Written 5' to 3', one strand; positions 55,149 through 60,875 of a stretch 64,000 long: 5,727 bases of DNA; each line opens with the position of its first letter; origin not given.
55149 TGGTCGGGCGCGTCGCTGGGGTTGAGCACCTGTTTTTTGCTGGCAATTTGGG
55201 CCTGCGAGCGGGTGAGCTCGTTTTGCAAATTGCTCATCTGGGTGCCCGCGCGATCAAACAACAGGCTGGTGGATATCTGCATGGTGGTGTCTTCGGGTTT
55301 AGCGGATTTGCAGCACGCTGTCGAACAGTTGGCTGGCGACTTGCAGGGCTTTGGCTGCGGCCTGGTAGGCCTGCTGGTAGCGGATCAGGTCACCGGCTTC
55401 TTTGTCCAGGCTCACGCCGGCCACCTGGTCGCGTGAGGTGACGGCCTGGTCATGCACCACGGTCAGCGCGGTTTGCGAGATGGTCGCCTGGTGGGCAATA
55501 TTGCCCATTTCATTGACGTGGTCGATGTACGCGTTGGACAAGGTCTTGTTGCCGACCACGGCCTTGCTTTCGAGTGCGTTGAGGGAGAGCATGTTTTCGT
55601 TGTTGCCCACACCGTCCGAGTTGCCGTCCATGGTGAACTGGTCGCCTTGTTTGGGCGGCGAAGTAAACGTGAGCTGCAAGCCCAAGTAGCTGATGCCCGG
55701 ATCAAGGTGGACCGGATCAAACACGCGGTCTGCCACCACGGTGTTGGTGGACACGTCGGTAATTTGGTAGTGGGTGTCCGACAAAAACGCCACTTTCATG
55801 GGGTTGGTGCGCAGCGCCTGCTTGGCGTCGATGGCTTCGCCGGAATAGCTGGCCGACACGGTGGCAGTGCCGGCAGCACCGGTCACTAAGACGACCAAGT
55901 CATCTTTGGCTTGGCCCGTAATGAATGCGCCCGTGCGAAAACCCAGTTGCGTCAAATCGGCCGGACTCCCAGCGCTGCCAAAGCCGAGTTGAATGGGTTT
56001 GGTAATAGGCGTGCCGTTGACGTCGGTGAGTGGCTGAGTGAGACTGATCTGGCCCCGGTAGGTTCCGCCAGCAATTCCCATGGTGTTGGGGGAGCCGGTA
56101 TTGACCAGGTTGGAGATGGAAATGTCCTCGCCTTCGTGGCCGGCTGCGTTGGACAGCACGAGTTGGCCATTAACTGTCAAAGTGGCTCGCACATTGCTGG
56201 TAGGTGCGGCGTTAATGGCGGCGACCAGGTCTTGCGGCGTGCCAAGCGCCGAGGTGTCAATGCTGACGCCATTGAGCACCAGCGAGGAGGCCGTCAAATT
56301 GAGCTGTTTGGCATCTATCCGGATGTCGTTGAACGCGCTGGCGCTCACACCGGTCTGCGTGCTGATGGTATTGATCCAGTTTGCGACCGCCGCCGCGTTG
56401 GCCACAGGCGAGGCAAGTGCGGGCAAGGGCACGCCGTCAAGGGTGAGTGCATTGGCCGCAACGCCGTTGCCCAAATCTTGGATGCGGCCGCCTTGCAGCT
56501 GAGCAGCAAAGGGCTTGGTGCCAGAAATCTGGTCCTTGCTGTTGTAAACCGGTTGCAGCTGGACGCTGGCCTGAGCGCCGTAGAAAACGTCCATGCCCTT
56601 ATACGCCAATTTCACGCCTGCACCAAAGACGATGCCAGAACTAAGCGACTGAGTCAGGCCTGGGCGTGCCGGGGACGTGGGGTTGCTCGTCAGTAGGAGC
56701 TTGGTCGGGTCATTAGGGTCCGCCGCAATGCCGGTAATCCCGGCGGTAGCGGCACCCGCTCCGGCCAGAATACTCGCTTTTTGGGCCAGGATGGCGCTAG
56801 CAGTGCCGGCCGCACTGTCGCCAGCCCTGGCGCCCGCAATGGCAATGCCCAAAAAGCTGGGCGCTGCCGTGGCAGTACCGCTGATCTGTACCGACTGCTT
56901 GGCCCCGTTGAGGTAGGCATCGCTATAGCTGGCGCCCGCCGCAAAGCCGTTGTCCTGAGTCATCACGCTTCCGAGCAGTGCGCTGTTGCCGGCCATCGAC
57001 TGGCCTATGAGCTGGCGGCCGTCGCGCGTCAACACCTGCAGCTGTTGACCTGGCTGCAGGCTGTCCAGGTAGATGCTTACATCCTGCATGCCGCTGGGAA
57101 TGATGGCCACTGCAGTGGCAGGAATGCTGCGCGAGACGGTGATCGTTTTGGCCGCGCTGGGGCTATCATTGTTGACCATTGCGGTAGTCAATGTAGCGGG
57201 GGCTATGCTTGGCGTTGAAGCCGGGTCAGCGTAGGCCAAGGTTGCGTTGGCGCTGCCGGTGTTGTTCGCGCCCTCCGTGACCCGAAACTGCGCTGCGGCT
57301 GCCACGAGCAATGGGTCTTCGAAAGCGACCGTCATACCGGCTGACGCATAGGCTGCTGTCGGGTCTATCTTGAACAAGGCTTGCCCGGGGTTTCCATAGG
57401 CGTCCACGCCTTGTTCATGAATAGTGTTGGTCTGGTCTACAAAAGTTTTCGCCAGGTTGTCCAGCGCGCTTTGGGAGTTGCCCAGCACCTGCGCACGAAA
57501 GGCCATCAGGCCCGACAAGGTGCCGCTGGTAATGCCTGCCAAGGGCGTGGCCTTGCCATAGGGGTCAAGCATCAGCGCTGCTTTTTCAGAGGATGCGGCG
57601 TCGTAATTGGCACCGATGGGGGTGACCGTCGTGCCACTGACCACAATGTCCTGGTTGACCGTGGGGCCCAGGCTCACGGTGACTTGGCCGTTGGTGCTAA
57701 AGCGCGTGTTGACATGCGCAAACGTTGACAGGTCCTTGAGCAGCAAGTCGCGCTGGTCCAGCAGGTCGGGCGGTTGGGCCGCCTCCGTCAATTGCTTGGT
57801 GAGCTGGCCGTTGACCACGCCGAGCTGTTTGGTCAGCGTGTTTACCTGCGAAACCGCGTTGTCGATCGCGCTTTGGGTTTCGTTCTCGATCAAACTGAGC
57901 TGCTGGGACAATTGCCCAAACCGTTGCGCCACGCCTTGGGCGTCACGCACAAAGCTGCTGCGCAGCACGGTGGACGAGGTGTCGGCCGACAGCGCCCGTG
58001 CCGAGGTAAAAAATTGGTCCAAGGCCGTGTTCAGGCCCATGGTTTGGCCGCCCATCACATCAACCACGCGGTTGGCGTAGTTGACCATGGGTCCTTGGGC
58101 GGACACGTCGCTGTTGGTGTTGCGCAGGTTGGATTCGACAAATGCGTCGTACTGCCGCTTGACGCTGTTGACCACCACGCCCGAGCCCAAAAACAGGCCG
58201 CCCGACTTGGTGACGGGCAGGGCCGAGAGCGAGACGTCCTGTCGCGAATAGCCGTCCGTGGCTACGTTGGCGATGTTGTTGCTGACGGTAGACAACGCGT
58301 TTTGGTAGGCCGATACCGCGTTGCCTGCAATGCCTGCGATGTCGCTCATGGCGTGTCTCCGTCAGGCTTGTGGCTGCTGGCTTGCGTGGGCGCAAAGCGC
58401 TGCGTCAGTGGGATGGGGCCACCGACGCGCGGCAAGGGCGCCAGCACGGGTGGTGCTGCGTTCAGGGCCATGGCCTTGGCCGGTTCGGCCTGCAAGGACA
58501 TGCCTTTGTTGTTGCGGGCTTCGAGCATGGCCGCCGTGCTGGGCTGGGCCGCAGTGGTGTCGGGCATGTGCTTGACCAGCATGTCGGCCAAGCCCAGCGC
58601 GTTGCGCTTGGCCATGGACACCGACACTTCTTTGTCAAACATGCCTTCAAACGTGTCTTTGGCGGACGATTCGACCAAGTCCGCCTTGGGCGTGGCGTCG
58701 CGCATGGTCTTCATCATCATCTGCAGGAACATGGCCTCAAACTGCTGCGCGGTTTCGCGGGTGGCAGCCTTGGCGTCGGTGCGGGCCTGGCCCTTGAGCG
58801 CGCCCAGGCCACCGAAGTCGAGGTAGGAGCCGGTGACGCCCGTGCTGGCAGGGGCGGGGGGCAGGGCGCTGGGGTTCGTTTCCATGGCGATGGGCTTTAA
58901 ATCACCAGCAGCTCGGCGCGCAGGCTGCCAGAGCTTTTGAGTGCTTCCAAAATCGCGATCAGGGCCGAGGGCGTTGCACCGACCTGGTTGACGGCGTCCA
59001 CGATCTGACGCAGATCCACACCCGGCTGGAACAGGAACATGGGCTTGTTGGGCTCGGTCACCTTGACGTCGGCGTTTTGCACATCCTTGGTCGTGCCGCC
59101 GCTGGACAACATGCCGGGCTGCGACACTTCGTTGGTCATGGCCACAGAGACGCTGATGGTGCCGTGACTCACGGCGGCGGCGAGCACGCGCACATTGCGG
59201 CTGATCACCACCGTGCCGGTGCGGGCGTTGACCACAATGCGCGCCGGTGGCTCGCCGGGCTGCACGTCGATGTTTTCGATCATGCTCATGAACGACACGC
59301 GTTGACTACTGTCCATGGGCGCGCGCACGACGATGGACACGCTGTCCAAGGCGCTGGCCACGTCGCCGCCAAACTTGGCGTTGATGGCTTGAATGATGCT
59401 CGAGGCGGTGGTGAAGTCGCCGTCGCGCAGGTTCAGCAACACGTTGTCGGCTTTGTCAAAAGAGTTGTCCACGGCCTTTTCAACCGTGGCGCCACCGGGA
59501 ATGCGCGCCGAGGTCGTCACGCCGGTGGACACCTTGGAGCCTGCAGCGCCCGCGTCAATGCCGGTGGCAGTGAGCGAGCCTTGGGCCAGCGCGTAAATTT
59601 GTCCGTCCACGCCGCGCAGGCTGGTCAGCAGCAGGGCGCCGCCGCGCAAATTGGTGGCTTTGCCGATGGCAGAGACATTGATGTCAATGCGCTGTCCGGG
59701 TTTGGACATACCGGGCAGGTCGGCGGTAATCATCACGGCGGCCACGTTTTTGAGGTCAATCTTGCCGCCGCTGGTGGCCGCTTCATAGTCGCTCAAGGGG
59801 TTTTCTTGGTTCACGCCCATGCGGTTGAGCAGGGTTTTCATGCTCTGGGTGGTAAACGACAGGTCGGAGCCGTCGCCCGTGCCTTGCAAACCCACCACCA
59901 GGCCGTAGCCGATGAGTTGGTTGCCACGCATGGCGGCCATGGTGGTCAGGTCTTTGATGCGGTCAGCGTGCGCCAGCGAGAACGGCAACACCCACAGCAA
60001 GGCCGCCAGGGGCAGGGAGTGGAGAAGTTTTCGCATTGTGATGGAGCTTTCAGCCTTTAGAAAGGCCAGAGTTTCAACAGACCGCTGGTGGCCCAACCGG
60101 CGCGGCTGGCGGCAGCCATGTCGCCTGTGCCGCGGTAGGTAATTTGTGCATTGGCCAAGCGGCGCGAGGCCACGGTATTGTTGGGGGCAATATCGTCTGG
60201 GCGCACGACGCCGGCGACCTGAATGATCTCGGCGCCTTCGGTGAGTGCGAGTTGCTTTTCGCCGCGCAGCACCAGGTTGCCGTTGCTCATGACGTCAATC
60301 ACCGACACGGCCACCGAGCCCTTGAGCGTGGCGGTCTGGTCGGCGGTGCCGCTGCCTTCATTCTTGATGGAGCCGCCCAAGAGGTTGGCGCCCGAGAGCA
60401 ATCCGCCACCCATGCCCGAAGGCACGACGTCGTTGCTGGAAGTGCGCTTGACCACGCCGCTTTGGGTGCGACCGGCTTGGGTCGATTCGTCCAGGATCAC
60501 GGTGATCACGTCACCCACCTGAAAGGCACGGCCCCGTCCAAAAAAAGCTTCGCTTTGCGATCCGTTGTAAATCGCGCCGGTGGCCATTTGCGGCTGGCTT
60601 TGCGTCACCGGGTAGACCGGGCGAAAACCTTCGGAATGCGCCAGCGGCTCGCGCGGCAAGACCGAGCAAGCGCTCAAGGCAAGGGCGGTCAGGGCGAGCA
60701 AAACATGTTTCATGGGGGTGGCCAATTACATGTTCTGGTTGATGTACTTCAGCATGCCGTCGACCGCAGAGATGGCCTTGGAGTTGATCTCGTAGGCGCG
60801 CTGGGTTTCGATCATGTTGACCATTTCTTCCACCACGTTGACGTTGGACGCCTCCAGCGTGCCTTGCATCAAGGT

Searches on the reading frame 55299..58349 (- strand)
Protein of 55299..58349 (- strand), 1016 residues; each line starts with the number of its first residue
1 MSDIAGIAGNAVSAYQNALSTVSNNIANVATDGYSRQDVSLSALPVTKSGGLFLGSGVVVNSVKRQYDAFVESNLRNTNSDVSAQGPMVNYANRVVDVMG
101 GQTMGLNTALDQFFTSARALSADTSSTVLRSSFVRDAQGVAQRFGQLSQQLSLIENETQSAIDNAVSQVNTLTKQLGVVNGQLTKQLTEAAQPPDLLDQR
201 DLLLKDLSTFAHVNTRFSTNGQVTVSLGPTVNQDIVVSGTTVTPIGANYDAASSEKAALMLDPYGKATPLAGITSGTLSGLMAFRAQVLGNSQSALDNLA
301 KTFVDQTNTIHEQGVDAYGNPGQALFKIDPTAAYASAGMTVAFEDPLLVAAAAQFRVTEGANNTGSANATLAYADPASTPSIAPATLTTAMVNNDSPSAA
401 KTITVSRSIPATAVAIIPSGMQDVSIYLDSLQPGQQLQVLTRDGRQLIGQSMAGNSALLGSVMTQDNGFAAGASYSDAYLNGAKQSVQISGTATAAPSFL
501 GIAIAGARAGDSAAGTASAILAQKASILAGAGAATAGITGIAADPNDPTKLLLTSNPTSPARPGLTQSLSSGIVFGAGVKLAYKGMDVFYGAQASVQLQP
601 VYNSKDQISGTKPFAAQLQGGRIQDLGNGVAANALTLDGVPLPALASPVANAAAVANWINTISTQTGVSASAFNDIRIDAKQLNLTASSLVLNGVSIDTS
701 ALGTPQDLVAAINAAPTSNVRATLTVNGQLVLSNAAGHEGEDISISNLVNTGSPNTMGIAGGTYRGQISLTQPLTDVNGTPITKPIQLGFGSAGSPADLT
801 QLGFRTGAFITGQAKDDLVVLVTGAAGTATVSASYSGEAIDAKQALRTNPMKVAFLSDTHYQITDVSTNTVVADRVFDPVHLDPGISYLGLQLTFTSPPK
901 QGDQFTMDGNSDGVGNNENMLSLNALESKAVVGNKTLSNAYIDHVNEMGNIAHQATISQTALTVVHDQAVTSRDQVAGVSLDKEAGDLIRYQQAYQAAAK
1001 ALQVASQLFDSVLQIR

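Call 20: search_protein_families(library=pfam, proteins=[window:55299-58349:-], max_evalue=0.001)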
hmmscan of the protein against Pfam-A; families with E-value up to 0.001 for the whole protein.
window:55299-58349:- (1016 aa): 4 families
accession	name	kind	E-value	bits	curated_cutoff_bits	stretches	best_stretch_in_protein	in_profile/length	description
PF22638.1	FlgK_D1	-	3.7e-53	180.9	28.6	1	94-326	3-233/233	Flagellar hook-associated protein FlgK helical domain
PF06429.18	Flg_bbr_C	-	1.2e-07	31.6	23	1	977-1015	8-46/46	Flagellar basal body rod FlgEFG protein C-terminal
PF07196.18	Flagellin_IN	-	1.6e-05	25.4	22.7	1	690-735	2-54/55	Flagellin hook IN motif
PF00460.25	Flg_bb_rod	-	0.00017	21.9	20.7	1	8-34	4-30/31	Flagella basal body rod protein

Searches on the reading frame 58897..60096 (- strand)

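Call 20: search_protein_families(library=pfam, proteins=[window:58897-60096:-], max_evalue=0.001)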
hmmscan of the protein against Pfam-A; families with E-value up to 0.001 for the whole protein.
window:58897-60096:- (399 aa): 1 family
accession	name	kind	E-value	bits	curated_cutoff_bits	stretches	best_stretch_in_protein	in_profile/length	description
PF02119.21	FlgI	-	7.4e-121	403.7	25.3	1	46-398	1-343/343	Flagellar P-ring protein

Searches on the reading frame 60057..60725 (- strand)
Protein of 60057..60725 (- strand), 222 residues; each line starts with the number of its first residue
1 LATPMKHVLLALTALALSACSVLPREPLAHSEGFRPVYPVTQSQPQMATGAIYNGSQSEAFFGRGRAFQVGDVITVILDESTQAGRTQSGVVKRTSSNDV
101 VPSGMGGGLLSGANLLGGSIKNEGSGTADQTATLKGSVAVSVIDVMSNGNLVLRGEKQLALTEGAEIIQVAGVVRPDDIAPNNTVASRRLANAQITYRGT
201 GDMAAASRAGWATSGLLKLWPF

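Call 20: search_protein_families(library=pfam, proteins=[window:60057-60725:-], max_evalue=0.001)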
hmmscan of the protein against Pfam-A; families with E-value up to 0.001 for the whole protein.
window:60057-60725:- (222 aa): 1 family
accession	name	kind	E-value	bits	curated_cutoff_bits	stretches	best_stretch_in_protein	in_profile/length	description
PF02107.21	FlgH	-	1.3e-46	158.8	27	1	48-221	3-172/172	Flagellar L-ring protein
